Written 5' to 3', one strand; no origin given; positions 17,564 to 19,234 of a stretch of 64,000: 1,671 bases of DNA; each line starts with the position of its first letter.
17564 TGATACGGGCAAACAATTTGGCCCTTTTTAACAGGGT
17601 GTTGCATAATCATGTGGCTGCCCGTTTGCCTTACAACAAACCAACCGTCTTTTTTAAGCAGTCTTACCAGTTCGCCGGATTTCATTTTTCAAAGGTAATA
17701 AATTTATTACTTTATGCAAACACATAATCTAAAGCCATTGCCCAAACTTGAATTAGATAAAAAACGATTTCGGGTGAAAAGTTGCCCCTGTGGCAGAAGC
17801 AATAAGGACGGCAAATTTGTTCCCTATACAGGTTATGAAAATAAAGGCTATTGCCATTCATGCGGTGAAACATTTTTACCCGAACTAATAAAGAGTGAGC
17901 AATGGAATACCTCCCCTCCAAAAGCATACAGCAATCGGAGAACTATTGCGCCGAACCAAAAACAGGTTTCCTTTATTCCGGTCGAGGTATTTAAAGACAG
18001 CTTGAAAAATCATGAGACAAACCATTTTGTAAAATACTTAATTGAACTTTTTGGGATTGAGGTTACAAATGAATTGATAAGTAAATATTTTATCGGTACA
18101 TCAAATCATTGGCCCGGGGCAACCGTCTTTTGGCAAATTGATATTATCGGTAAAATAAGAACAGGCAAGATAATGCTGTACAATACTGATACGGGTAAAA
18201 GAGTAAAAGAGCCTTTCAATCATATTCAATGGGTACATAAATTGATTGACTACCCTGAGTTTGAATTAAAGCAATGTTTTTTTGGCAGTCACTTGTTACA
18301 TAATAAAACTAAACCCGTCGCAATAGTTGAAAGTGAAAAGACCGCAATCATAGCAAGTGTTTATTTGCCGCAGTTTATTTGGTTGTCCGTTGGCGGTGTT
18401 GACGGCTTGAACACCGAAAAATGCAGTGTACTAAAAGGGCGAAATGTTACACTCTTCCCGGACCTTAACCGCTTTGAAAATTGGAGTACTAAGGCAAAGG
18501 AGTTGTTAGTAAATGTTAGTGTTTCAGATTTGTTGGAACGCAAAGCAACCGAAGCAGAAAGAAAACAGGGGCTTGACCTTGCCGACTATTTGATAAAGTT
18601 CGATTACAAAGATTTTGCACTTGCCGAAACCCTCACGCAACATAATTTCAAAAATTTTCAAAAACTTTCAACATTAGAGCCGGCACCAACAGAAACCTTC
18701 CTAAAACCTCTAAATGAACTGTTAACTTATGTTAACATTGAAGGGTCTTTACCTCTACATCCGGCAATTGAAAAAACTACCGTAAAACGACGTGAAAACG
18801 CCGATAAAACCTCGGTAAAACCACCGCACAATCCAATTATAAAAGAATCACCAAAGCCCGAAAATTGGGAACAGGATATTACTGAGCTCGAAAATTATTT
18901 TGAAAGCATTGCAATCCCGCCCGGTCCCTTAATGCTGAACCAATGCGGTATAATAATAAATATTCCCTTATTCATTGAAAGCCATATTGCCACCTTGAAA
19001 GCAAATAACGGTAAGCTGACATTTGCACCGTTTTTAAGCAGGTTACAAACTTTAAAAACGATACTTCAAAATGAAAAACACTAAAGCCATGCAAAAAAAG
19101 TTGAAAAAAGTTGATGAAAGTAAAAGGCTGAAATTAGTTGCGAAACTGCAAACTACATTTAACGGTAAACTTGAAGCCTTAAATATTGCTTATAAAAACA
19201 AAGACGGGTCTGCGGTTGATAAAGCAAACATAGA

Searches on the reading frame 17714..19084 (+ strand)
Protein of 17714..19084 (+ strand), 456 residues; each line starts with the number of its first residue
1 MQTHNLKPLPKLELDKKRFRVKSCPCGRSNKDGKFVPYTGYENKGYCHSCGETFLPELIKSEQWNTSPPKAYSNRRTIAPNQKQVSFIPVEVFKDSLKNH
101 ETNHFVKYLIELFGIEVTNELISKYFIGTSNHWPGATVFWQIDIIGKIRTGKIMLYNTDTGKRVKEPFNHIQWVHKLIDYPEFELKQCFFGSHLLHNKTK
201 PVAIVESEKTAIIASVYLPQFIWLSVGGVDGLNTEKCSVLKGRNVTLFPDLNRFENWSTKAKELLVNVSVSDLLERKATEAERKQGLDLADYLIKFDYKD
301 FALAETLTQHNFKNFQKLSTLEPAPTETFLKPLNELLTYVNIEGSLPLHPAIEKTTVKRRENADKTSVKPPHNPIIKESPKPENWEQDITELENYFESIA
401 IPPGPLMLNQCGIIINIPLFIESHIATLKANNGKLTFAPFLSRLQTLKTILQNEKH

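Call 3: search_protein_families(library=pfam, proteins=[window:17714-19084:+], max_evalue=0.1)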
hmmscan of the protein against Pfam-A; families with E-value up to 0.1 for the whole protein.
window:17714-19084:+ (456 aa): 2 families
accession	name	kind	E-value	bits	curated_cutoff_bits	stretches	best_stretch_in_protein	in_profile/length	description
PF19898.4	DUF6371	-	1.7e-65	219.8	27.7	1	103-251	1-150/150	Domain of unknown function (DUF6371)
PF22292.1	DUF6965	-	6.9e-21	74.4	25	1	388-453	2-66/66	Domain of unknown function (DUF6965)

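Call 4: search_protein_families(library=padloc, proteins=[window:17714-19084:+], max_evalue=0.1)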
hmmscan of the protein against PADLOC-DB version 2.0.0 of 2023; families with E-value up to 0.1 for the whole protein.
window:17714-19084:+ (456 aa): 0 families

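Call 5: search_protein_families(library=ncbifam, proteins=[window:17714-19084:+], max_evalue=0.1)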
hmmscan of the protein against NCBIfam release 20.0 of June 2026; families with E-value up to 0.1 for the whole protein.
window:17714-19084:+ (456 aa): 0 families

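Call 56: find_related_loci(query=window:17714-19081:+, collection=genome_contigs, flank=10000)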
Query window:17714-19081:+ (456 aa) in genome_contigs; peptide patterns used: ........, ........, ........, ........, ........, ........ (x = any residue, [..] = any of these).
55 stretches matched a pattern; 18 encode a relative of the query (tblastn E <= 1e-3); 18 distinct loci.
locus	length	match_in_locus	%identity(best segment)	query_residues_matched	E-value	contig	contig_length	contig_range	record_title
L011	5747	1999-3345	51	1-451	3e-147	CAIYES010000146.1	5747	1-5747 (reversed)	MAG: uncultured Bacteroidales bacterium isolate Kiruna2_bin-1621 genome assembly, contig: bin-1621:146/574, whole genome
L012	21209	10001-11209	55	18-451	3e-143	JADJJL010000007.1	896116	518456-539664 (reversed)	MAG: Saprospiraceae bacterium isolate Ejby_18-Q3-R6-50_BATAC.463 tig00214231-10-8954090, whole genome shotgun sequence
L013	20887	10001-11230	54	18-451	1e-139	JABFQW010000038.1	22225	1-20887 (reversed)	MAG: Bacteroidales bacterium isolate P-RSF-IL-04 seq_790, whole genome shotgun sequence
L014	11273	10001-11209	54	18-451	1e-137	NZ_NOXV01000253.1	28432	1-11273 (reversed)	Flavobacterium cyanobacteriorum strain TH021 scaffold82, whole genome shotgun sequence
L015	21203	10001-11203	53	26-453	2e-136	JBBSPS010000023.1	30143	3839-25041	MAG: Bacteroidia bacterium isolate LS6_sbin.61 LS6_sbin.61_K_681902_L_30143_cov_9.0000, whole genome shotgun sequence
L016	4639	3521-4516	56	83-456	3e-127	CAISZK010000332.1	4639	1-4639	MAG: uncultured Bacteroidetes bacterium isolate AlinenLipids_bin-4460 genome assembly, contig: bin-4460:332/476, whole g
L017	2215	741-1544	64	45-306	1e-111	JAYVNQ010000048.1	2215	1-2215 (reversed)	MAG: Chitinophagales bacterium isolate GL65_DN_metabinner_13 GL65_DN_metabinner_13_47, whole genome shotgun sequence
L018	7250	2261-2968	68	80-311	4e-103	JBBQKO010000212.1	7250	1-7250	MAG: Chitinophagales bacterium isolate Co_metawrap_582 Cmw_582_k141_18473890_length_7250_cov_6.0000, whole genome shotgu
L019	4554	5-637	66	96-301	8e-90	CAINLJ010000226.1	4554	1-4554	MAG: uncultured Bacteroidia bacterium isolate Ki1-1-6m_bin-0276 genome assembly, contig: bin-0276:226/284, whole genome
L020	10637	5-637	66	96-301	3e-89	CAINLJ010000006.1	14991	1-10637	MAG: uncultured Bacteroidia bacterium isolate Ki1-1-6m_bin-0276 genome assembly, contig: bin-0276:006/284, whole genome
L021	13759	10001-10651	57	76-294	1e-77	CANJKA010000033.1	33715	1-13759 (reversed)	MAG: Flavobacteriales bacterium isolate RH-23may17-1262 genome assembly, contig: RH-23may17-C9057, whole genome shotgun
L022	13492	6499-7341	46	23-295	1e-75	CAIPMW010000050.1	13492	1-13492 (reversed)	MAG: uncultured Chlorobiaceae bacterium isolate Umea1_bin-1492 genome assembly, contig: bin-1492:050/117, whole genome s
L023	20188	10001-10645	53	80-295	5e-73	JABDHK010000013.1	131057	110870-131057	MAG: Chlorobiaceae bacterium isolate June25_Bin_2 GSB_A_June25_Bin_2_000000000013, whole genome shotgun sequence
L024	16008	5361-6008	53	80-295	9e-73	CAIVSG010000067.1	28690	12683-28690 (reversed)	MAG: uncultured Chlorobiaceae bacterium isolate A14_bin-2382 genome assembly, contig: bin-2382:067/286, whole genome sho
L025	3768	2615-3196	46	86-295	6e-58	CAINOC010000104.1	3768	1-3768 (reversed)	MAG: uncultured Chlorobiaceae bacterium isolate B12_bin-2243 genome assembly, contig: bin-2243:104/120, whole genome sho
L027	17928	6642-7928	34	27-454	3e-56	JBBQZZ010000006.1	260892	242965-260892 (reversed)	MAG: Chitinophagales bacterium isolate Co_metawrap_2268 Cmw_2268_k141_4517900_length_260892_cov_54.9992, whole genome sh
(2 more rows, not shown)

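Call 114: search_dna_similar(query=window:17714-19081:+, collection=plasmids, mode=protein, max_evalue=0.00001, max_rows=25)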
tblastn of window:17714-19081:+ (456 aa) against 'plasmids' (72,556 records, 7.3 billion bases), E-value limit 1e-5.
Records with a match: 11; places in all: 12; records where one place covers at least 80% of the query: 0.
Best place of each record, by identity: <60% 11.
By first word of the organism name: Bacteroides 9; Phocaeicola 1; Butyricimonas 1.
By predicted mobility (MOB-suite, as given by PLSDB): non-mobilizable 7; conjugative 4.
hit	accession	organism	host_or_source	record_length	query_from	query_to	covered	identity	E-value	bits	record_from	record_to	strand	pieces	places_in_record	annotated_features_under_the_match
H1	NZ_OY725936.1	Bacteroides finegoldii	-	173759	34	311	61%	43.2%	5e-62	225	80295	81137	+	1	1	DUF6371 domain-containing protein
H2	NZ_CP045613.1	Bacteroides xylanisolvens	Homo sapiens,Abscess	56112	23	310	63%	39.3%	2e-58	214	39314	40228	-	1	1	DUF6371 domain-containing protein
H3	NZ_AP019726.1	Bacteroides uniformis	Homo sapiens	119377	85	295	46%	50.9%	3e-63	229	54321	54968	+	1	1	DUF6371 domain-containing protein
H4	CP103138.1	Bacteroides fragilis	Homo sapiens,cell culture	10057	23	294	60%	32.6%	5e-37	151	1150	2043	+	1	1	DUF6371 domain-containing protein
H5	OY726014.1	Phocaeicola massiliensis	-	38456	23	294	60%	32.6%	6e-37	151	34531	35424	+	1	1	none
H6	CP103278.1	Bacteroides fragilis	Homo sapiens,cell culture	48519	23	294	60%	32.6%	6e-37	151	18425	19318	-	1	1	DUF6371 domain-containing protein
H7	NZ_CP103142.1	Bacteroides faecis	Homo sapiens,cell culture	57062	23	294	60%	32.6%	6e-37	151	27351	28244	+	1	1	DUF6371 domain-containing protein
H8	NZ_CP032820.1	Butyricimonas faecalis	Homo sapiens,stool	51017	23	294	60%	32.6%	2e-35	147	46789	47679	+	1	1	DUF6371 domain-containing protein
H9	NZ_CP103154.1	Bacteroides thetaiotaomicron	Homo sapiens,cell culture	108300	23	284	57%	32.7%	8e-34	142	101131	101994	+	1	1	none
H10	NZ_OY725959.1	Bacteroides finegoldii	-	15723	85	294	46%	36.1%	2e-36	150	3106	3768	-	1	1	none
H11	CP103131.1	Bacteroides ovatus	Homo sapiens,cell culture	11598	182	284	23%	43.0%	6e-18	94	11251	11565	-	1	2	none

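Call 115: get_annotated_region(hit=H6, flank=8000)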
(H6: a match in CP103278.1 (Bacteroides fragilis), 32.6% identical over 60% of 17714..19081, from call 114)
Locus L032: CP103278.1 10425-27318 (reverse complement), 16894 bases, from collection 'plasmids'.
description: Bacteroides fragilis strain BFG-569 plasmid unnamed1, complete sequence
organism: Bacteroides fragilis (NCBI taxid 817)
taxonomy: Bacteria; Bacteroidota; Bacteroidia; Bacteroidales; Bacteroidaceae; Bacteroides; Bacteroides fragilis
host: -; source: Homo sapiens,cell culture; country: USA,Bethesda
typing (MOB-suite, as given by PLSDB): conjugative; replicon rep_cluster_663; relaxase MOBP; mating-pair formation MPF_T
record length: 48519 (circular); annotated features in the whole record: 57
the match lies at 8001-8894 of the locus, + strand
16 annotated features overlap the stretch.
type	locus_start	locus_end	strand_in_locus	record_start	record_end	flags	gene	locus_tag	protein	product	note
CDS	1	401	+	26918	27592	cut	-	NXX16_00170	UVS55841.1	plasmid transfer protein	-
CDS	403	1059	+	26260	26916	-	-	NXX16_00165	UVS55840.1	hypothetical protein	-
CDS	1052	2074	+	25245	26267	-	-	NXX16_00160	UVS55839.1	plasmid transfer protein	-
CDS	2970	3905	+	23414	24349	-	-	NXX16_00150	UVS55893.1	helix-turn-helix domain-containing protein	-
CDS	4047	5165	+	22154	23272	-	-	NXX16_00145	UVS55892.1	site-specific integrase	-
CDS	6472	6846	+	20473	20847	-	-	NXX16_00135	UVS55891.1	excisionase family DNA-binding protein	-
CDS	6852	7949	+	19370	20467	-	-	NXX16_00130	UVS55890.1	AAA family ATPase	-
CDS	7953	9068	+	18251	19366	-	-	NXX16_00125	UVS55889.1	DUF6371 domain-containing protein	-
CDS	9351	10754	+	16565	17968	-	-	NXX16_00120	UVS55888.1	mobilization protein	-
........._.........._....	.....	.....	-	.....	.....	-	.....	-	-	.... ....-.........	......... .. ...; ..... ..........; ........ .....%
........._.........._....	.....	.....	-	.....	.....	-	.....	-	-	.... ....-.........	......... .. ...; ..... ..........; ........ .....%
CDS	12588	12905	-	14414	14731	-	-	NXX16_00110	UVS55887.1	hypothetical protein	-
CDS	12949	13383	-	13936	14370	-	-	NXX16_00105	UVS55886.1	hypothetical protein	-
CDS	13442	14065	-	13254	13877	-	-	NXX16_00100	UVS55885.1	ParA family protein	-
CDS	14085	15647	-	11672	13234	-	-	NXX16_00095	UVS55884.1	relaxase/mobilization nuclease domain-containing protein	-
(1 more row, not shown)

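Call 116: get_annotated_region(hit=H1, flank=8000)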
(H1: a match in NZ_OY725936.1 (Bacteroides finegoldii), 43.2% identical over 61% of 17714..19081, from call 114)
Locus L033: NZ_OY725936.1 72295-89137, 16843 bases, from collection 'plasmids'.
description: Bacteroides finegoldii strain Bacteroides finegoldii TSDC17.2-1.1 plasmid 34, complete sequence
organism: Bacteroides finegoldii (NCBI taxid 338188)
taxonomy: Bacteria; Bacteroidota; Bacteroidia; Bacteroidales; Bacteroidaceae; Bacteroides; Bacteroides finegoldii
host: -; source: -; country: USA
typing (MOB-suite, as given by PLSDB): non-mobilizable
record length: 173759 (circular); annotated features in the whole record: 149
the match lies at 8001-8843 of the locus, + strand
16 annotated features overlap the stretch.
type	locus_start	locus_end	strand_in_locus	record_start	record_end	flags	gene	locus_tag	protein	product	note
CDS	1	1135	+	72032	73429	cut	mnmE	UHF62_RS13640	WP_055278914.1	tRNA uridine-5-carboxymethylaminomethyl(34) synthesis GTPase MnmE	GO:0006400 - tRNA modification [Evidence IEA]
CDS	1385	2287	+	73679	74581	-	-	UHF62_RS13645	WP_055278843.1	helix-turn-helix domain-containing protein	-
CDS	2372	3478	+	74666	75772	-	-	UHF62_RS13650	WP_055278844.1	site-specific integrase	GO:0015074 - DNA integration [Evidence IEA]; GO:0006310 - DNA recombination [Evidence IEA]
CDS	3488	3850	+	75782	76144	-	-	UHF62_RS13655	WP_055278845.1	hypothetical protein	-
CDS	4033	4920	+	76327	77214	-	-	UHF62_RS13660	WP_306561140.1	mobilization protein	-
CDS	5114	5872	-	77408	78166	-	-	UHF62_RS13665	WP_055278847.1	hypothetical protein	-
CDS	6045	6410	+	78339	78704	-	-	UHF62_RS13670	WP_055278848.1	helix-turn-helix domain-containing protein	-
CDS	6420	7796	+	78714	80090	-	-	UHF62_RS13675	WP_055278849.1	DUF3987 domain-containing protein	-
CDS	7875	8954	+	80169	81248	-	-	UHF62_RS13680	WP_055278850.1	DUF6371 domain-containing protein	-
CDS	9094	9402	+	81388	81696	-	-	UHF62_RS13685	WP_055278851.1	MobC family plasmid mobilization relaxosome protein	-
CDS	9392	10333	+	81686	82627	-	-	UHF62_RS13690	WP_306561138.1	relaxase/mobilization nuclease domain-containing protein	-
CDS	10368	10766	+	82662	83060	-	-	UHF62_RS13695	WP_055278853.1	hypothetical protein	-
CDS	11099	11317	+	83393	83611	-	-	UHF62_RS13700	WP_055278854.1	helix-turn-helix transcriptional regulator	-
CDS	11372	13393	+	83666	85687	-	-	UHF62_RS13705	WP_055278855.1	N-6 DNA methylase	GO:0006306 - DNA methylation [Evidence IEA]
CDS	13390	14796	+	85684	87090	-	-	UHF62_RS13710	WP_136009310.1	restriction endonuclease subunit S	GO:0006304 - DNA modification [Evidence IEA]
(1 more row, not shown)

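Call 119: get_annotated_region(hit=H8, flank=5000)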
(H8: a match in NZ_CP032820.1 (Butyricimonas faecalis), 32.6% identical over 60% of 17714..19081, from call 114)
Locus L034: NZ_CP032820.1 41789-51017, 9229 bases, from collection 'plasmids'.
description: Butyricimonas faecalis strain H184 plasmid unnamed, complete sequence
organism: Butyricimonas faecalis (NCBI taxid 2093856)
taxonomy: Bacteria; Bacteroidota; Bacteroidia; Bacteroidales; Odoribacteraceae; Butyricimonas; Butyricimonas faecalis
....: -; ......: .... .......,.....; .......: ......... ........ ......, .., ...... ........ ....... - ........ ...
typing (MOB-suite, as given by PLSDB): conjugative; replicon rep_cluster_663; relaxase MOBP; mating-pair formation MPF_T
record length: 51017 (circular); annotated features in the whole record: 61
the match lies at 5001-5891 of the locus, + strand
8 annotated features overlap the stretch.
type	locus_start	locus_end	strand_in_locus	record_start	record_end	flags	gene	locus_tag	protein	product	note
CDS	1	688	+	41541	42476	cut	-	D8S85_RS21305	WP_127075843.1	helix-turn-helix domain-containing protein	-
CDS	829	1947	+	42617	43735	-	-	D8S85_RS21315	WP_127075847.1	site-specific integrase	GO:0015074 - DNA integration [Evidence IEA]; GO:0006310 - DNA recombination [Evidence IEA]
CDS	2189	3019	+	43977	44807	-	-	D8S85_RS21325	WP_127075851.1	transposase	-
CDS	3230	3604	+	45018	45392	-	-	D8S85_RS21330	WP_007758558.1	helix-turn-helix domain-containing protein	-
CDS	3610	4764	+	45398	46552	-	-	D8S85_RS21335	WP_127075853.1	AAA family ATPase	-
CDS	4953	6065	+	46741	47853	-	-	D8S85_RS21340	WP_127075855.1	DUF6371 domain-containing protein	-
CDS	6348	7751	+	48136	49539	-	-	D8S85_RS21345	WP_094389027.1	mobilization protein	-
CDS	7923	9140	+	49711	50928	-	-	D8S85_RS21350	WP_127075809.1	IS256 family transposase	-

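Call 122: find_homologous_proteins(query=L034:2189-3016:+, max_evalue=0.001)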
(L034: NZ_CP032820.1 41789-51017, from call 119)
Query L034:2189-3016:+ (276 aa): 618 proteins with E <= 0.001 among 919 candidates; the best 120 are listed.
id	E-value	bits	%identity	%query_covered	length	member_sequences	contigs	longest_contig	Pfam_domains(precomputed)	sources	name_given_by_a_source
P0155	1.5e-181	620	97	100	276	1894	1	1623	-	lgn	-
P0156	8.9e-171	585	97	96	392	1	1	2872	PF02690.21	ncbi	-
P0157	6.9e-170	582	94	100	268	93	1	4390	-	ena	-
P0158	4.9e-162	556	90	99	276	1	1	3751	-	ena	-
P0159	1.5e-158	545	90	97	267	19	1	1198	-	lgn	-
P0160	8.1e-158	542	86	99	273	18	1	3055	-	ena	-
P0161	1.4e-155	535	83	100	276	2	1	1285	-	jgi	jgi:hypothetical protein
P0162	6.4e-155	533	84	99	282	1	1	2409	-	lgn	-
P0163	2.9e-152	524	81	100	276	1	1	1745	-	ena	-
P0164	5.5e-152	523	81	100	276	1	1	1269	-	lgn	-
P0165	1.7e-151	522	81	100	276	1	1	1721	-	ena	-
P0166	1.7e-151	522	81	100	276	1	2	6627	-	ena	-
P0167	6.2e-151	520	80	100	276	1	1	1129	-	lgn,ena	-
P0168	1.4e-150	519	80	100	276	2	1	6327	-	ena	-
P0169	4.9e-150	517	82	99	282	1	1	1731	-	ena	-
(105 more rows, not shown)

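Call 125: search_protein_families(library=ncbifam, proteins=[L033:4033-4917:+, L034:2189-3016:+, L033:3488-3847:+], max_evalue=0.01)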
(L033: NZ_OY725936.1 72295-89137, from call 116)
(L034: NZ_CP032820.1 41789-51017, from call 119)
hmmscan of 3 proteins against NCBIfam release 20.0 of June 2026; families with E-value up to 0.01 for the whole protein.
L033:4033-4917:+ (295 aa): 0 families

L034:2189-3016:+ (276 aa): 0 families

L033:3488-3847:+ (120 aa): 0 families

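Call 126: search_protein_families(library=pfam, proteins=[L033:4033-4917:+, L034:2189-3016:+, L033:3488-3847:+, L012:6832-7656:+, L013:7126-8061:+, L014:7402-8334:+, L015:7401-8084:+, L021:7134-7886:+, L024:2072-3268:+, L027:2615-4114:+], max_evalue=0.01)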
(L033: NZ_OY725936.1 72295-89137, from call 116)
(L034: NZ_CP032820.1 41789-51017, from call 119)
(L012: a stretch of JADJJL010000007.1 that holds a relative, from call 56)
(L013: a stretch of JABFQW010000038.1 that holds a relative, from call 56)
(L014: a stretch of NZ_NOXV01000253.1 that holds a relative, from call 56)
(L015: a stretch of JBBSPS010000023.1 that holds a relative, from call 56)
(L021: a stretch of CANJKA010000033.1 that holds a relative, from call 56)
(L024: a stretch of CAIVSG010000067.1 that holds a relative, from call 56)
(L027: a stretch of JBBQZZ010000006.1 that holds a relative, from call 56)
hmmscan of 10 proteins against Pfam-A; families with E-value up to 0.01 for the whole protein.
L033:4033-4917:+ (295 aa): 0 families

L034:2189-3016:+ (276 aa): 0 families

L033:3488-3847:+ (120 aa): 2 families
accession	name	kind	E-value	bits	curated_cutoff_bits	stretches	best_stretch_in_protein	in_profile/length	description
PF13310.11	Virulence_RhuM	-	3.6e-05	23.6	33.7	1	66-99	19-52/252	Virulence protein RhuM family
PF02498.22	Bro-N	-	0.009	17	25.6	0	16-99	8-94/96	BRO family, N-terminal domain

L012:6832-7656:+ (275 aa): 0 families

L013:7126-8061:+ (312 aa): 0 families

L014:7402-8334:+ (311 aa): 0 families

L015:7401-8084:+ (228 aa): 0 families

L021:7134-7886:+ (251 aa): 0 families

L024:2072-3268:+ (399 aa): 0 families

L027:2615-4114:+ (500 aa): 0 families
